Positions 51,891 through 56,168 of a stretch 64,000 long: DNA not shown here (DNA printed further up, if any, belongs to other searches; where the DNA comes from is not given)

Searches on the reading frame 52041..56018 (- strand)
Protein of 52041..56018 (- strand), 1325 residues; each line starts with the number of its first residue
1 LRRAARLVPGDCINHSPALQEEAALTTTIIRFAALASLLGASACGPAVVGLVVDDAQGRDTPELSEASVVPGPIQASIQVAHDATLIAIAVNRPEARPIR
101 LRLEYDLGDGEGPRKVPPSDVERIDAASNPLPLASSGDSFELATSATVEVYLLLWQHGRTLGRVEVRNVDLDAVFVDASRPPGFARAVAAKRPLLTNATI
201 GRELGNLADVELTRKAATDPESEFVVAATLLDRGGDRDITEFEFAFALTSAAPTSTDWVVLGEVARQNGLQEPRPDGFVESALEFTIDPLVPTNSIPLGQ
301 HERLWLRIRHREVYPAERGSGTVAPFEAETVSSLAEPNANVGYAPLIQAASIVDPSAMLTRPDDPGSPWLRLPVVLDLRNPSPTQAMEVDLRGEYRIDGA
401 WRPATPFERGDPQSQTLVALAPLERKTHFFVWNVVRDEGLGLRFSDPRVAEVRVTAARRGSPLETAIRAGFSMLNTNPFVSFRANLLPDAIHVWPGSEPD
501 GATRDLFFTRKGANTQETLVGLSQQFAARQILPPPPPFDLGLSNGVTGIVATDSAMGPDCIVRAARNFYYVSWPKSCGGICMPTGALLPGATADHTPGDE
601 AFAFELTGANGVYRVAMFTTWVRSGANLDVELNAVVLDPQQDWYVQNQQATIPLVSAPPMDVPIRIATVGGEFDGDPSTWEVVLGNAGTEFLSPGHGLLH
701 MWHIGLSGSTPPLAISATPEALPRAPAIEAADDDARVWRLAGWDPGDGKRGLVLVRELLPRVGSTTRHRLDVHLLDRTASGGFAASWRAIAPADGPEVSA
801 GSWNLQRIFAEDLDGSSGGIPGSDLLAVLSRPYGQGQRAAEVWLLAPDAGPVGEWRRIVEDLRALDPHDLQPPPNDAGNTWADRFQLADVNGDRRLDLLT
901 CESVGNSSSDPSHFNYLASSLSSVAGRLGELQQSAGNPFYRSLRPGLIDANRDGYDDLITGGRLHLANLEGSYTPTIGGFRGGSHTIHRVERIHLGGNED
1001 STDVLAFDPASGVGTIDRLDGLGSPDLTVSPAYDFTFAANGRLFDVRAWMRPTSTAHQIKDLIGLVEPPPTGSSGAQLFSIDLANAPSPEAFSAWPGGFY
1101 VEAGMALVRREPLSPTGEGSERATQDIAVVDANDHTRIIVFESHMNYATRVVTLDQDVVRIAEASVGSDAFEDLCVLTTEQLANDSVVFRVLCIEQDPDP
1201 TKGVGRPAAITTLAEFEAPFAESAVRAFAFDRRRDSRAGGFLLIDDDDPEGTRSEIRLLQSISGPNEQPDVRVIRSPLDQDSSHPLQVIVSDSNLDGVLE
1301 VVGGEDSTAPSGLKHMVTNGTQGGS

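Call 58: search_protein_families(library=pfam, proteins=[window:52041-56018:-], max_evalue=0.001)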
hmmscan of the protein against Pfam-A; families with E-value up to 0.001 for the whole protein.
window:52041-56018:- (1325 aa): 1 family
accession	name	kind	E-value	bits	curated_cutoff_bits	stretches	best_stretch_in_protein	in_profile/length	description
PF13517.12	FG-GAP_3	-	0.0005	21.1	26.9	0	889-959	1-60/61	FG-GAP-like repeat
